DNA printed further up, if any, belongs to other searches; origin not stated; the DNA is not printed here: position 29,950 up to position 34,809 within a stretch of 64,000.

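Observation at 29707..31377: Threonine-synthase-like PLP enzyme fused to a response-regulator receiver, immediately followed by a DMT exporter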

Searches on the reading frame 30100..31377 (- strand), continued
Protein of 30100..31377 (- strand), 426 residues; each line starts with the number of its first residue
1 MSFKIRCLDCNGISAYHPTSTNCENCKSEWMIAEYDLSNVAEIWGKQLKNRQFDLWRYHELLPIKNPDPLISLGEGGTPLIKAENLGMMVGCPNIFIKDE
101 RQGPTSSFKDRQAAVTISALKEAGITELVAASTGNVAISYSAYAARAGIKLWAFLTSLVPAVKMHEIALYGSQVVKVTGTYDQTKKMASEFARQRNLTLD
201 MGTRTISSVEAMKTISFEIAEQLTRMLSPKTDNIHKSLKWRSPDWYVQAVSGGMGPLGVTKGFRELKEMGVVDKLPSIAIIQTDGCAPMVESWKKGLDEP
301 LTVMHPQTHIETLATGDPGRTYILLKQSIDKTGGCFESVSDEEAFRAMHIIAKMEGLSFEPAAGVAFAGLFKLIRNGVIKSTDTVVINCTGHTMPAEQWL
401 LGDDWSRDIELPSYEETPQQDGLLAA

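Call 51: find_encoding_contigs(protein=P0148, flank=8000, max_places=3)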
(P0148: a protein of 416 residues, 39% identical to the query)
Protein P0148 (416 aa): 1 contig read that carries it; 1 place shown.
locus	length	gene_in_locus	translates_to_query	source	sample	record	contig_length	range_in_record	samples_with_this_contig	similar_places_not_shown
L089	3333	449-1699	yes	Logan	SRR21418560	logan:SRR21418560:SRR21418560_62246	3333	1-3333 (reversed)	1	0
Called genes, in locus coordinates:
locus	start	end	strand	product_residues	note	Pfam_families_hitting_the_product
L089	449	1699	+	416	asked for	PF00291:PALP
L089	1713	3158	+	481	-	-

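Call 52: find_encoding_contigs(protein=P0131, flank=8000, max_places=3)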
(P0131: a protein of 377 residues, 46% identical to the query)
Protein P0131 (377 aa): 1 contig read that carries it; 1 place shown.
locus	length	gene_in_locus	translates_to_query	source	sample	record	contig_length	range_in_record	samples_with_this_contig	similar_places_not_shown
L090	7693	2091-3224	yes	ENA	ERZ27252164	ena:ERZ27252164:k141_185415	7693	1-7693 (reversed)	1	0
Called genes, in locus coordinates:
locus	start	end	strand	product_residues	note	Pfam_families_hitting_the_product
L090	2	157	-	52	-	?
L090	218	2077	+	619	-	-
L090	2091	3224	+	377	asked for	PF00291:PALP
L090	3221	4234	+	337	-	PF04055:Radical_SAM, PF13353:Fer4_12 (weak), PF13186:SPASM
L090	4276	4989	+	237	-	PF01925:TauE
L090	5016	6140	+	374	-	PF00465:Fe-ADH, PF13685:Fe-ADH_2, PF25137:ADH_Fe_C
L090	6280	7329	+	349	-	-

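Call 65: search_protein_families(library=pfam, proteins=[L084:1-969:+, L081:4816-6078:+], max_evalue=0.0001)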
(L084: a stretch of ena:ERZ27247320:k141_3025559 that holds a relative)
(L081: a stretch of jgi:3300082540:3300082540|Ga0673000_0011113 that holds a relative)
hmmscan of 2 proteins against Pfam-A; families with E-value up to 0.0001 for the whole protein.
L084:1-969:+ (322 aa): 5 families
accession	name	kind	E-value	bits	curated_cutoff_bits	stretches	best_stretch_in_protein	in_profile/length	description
PF02518.31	HATPase_c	-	7.5e-30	104.1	26.4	1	201-312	2-110/111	Histidine kinase-, DNA gyrase B-, and HSP90-like ATPase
PF00512.31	HisKA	-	1.7e-20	73.3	26.9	1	85-152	2-66/66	His Kinase A (phospho-acceptor) domain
PF13185.12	GAF_2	-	1.1e-08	35.8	28.6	1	5-63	77-136/136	GAF domain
PF01590.32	GAF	-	1.5e-08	35.7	22.4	1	13-62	85-133/133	GAF domain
PF13492.12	GAF_3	-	5.8e-07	30.4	27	1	11-64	77-129/129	GAF domain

L081:4816-6078:+ (420 aa): 1 family
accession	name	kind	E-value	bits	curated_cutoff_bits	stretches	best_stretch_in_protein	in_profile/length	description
PF00291.31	PALP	-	9.2e-69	232.4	35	1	95-400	1-295/295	Pyridoxal-phosphate dependent enzyme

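Call 66: find_homologous_proteins(query=P0123, max_evalue=1e-40)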
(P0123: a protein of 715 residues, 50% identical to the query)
Query P0123 (715 aa): 7608 proteins with E <= 1e-40 among 8000 candidates; the best 120 are listed.
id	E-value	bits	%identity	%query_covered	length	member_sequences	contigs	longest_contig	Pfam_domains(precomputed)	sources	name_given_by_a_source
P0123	0.0e+0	1630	100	100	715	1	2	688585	PF00291.32,PF00072.31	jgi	-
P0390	0.0e+0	1629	100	100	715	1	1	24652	PF00291.32,PF00072.31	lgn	-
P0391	0.0e+0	1572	100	97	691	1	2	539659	PF00291.32,PF00072.31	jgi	-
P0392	0.0e+0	1482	91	100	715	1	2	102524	PF00291.32,PF00072.31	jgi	-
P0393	0.0e+0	1482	90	100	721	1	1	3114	PF00291.32,PF00072.31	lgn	-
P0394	0.0e+0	1443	88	100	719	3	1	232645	PF00291.32,PF00072.31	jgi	-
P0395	0.0e+0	1258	77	99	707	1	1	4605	PF00291.32,PF00072.31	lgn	-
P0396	0.0e+0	1087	67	99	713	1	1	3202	PF00291.32,PF00072.31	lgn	-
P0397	0.0e+0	1080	67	99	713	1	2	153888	PF00291.32,PF00072.31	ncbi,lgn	-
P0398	0.0e+0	1079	67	99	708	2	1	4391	PF00291.32,PF00072.31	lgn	-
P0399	0.0e+0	1065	66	100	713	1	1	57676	PF00291.32,PF00072.31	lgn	-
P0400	0.0e+0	1054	67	99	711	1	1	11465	PF00291.32,PF00072.31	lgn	-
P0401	0.0e+0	1048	63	99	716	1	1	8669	PF00291.32,PF00072.31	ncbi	-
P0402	0.0e+0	1045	65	99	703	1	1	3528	PF00291.32,PF00072.31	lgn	-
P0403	0.0e+0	1040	64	99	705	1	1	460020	PF00291.32,PF00072.31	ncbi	ncbi:MAG: hypothetical protein OHK0046_21270 [Anaerolineae bacterium]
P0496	5.6e-291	985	61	99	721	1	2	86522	PF00291.32,PF00072.31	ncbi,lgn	ncbi:MAG: pyridoxal-phosphate dependent enzyme [Aggregatilineales bacterium]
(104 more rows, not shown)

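Call 82: find_encoding_contigs(protein=P0496, flank=8000, max_places=2)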
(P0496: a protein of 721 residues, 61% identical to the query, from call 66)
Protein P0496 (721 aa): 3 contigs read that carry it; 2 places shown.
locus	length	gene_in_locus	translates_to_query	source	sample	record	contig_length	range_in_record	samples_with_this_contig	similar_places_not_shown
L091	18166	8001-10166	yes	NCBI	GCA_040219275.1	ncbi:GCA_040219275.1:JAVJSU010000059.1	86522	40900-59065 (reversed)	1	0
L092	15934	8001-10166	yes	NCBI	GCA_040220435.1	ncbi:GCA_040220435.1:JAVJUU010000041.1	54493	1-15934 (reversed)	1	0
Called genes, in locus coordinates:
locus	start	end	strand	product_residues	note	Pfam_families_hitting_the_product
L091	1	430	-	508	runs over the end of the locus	PF07228:SpoIIE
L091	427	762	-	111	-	PF01740:STAS, PF13466:STAS_2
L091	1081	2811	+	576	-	PF01266:DAO, PF01494:FAD_binding_3 (faint), PF16901:DAO_C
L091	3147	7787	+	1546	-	PF01590:GAF, PF13185:GAF_2, PF13492:GAF_3, PF00989:PAS, PF08447:PAS_3, PF08448:PAS_4, PF13426:PAS_9, PF01590:GAF, +10 more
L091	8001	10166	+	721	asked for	PF00291:PALP, PF00072:Response_reg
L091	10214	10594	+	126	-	PF00072:Response_reg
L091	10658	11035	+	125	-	PF00072:Response_reg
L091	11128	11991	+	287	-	PF00583:Acetyltransf_1, PF13673:Acetyltransf_10 (weak), PF13508:Acetyltransf_7 (weak), PF08445:FR47 (faint)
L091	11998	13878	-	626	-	PF20973:VUPS, PF02592:Vut_1 (weak), PF00989:PAS, PF08448:PAS_4 (weak), PF08447:PAS_3, PF13426:PAS_9, PF00512:HisKA, PF02518:HATPase_c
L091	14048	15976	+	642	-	PF00128:Alpha-amylase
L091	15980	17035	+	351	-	-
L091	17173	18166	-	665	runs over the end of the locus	PF00027:cNMP_binding, PF03703:bPH_2 (faint)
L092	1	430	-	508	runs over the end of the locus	PF07228:SpoIIE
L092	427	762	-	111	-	PF01740:STAS, PF13466:STAS_2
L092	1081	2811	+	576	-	PF01266:DAO, PF01494:FAD_binding_3 (faint), PF16901:DAO_C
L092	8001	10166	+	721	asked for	PF00291:PALP, PF00072:Response_reg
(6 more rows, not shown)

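Call 83: find_encoding_contigs(protein=P0403, flank=8000, max_places=2)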
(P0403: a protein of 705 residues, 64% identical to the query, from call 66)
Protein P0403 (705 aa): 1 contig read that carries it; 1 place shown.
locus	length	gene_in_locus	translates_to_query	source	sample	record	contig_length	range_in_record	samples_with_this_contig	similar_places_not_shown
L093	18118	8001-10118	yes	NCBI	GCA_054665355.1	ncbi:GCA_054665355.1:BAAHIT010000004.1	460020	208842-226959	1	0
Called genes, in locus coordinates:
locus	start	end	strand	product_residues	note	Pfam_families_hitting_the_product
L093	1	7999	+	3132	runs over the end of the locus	PF02743:dCache_1, PF21623:HK_sensor_dom_bact, PF00672:HAMP, PF01590:GAF, PF13185:GAF_2, PF13492:GAF_3, PF01590:GAF, PF13185:GAF_2, +30 more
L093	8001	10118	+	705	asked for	PF00291:PALP, PF00072:Response_reg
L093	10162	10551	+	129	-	PF00072:Response_reg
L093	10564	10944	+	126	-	PF00072:Response_reg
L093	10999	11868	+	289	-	PF00583:Acetyltransf_1, PF13673:Acetyltransf_10 (weak), PF13508:Acetyltransf_7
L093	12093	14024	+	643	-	PF00128:Alpha-amylase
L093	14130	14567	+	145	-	-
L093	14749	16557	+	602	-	PF07973:tRNA_SAD, PF00587:tRNA-synt_2b, PF03129:HGTP_anticodon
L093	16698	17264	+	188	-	PF05685:Uma2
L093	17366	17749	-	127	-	PF01042:Ribonuc_L-PSP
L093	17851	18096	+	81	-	-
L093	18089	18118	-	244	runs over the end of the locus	PF01643:Acyl-ACP_TE, PF13279:4HBT_2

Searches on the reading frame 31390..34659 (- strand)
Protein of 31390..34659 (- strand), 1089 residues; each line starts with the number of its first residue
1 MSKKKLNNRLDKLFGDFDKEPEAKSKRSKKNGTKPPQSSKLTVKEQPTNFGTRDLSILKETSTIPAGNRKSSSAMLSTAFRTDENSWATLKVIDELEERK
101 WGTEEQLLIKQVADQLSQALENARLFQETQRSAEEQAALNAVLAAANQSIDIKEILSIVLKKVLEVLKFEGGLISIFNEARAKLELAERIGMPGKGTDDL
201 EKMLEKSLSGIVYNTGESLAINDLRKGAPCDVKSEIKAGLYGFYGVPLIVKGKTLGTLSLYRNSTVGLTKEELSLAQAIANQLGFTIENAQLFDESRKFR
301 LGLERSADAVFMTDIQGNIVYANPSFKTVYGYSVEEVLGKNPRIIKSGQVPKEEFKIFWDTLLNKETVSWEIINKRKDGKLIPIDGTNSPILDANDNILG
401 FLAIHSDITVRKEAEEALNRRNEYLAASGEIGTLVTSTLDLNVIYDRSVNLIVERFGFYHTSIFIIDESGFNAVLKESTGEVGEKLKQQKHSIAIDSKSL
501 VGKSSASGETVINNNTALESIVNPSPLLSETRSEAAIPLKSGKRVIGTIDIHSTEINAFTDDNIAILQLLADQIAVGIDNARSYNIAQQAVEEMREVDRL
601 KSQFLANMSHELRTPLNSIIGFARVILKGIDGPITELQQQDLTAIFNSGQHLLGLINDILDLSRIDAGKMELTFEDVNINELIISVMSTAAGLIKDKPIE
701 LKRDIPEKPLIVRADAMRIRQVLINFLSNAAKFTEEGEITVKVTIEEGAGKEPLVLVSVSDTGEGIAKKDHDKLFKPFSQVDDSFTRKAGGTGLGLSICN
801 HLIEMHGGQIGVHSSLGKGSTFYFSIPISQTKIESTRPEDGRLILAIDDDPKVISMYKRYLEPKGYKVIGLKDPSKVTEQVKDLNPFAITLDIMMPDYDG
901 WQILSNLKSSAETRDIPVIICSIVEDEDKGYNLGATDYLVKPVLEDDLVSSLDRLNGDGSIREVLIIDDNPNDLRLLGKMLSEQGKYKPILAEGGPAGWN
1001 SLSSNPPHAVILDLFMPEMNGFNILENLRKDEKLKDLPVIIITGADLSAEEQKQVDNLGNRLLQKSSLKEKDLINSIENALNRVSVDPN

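Call 6: search_protein_families(library=pfam, proteins=[window:31390-34659:-], max_evalue=0.01)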
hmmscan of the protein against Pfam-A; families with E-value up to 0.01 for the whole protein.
window:31390-34659:- (1089 aa): 12 families
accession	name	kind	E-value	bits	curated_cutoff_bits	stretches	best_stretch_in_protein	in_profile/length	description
PF00072.30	Response_reg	-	8e-35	119.8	30.2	2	844-952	1-110/111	Response regulator receiver domain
PF13185.12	GAF_2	-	1.3e-33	116.5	28.6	2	151-288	3-136/136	GAF domain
PF01590.32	GAF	-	1e-30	107.4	22.4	2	151-287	1-133/133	GAF domain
PF02518.31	HATPase_c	-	9e-30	103.8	26.4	1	715-829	2-110/111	Histidine kinase-, DNA gyrase B-, and HSP90-like ATPase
PF00512.31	HisKA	-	1.9e-20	73.1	26.9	1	601-668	2-66/66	His Kinase A (phospho-acceptor) domain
PF13492.12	GAF_3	-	2e-16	61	27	2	441-580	2-129/129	GAF domain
PF13426.13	PAS_9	-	2.1e-16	60.5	27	1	308-409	2-102/103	PAS domain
PF00989.32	PAS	-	8.5e-16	58.4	22.6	1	299-408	3-113/113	PAS fold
PF08448.16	PAS_4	-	5.6e-10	39.9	23.1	1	303-412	1-109/110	PAS fold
PF08447.18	PAS_3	-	6.4e-08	33.2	25.6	1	319-404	1-88/89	PAS fold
PF13188.13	PAS_8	-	3e-05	24.2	21.8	1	303-339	7-40/65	PAS domain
PF06018.20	CodY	-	0.005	16.8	29.5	0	212-291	81-157/177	CodY GAF-like domain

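Call 57: search_protein_families(library=ncbifam, proteins=[window:31390-34659:-], max_evalue=1e-10)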
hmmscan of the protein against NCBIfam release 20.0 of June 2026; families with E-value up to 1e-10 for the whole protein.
window:31390-34659:- (1089 aa): 127 families (the best 25 are shown)
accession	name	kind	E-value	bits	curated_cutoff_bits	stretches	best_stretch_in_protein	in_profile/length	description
TIGR02956.1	TMAO_torS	equivalog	1.6e-90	304.5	676.5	1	589-954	452-818/967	TMAO reductase system sensor histidine kinase/response regulator TorS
NF008318.0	PRK11107.1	equivalog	8.1e-90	302.1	890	1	593-835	285-525/920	two-component sensor histidine kinase BarA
NF038297.2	hybrid_HK_HrmK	equivalog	7.7e-88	295.7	725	1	589-943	223-595/607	hybrid histidine kinase/response regulator HrmK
NF008302.0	PRK11091.1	equivalog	5.9e-73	246.3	838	1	589-955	271-642/779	aerobic respiration two-component sensor histidine kinase ArcB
NF045901.1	HisKinLetSLeg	equivalog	2.6e-71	240.8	1650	1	595-954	287-643/906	two-component system sensor histidine kinase LetS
NF041947.1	LuxQ_Vibrio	equivalog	7.8e-71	239.1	1200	1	587-953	458-836/843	quorum-sensing autoinducer 2 sensor kinase/phosphatase LuxQ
NF011874.0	PRK15347.1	equivalog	3.9e-67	227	852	1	586-832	386-618/921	two component system sensor kinase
NF046044.1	PnpS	equivalog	3.8e-66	223.7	400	1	555-827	126-390/390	two-component system histidine kinase PnpS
NF008099.0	PRK10841.1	equivalog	5.8e-65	219.6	920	1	594-837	463-699/949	two-component system sensor histidine kinase RcsC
NF047874.1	MASE3_PAS_HK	subfamily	7.6e-65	219.9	560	1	549-836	351-633/655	MASE3 domain-containing sensor histidine kinase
NF033092.0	HK_WalK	equivalog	6e-60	203.4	725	1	589-828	360-594/594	cell wall metabolism sensor histidine kinase WalK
NF008543.0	PRK11466.1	equivalog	3.3e-58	197.3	982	1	588-907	431-748/914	TMAO reductase system sensor histidine kinase/response regulator TorS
NF047465.1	hybrid_HK_LvrA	exception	1.6e-57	195.1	1200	1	588-833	189-428/819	hybrid histidine kinase/response regulator LvrA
TIGR02966.1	phoR_proteo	equivalog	5.9e-56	189.9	334.2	1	586-825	99-332/333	phosphate regulon sensor histidine kinase PhoR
NF008468.0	PRK11360.1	equivalog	7.1e-50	170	646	2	590-832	383-612/616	two-component system sensor histidine kinase AtoS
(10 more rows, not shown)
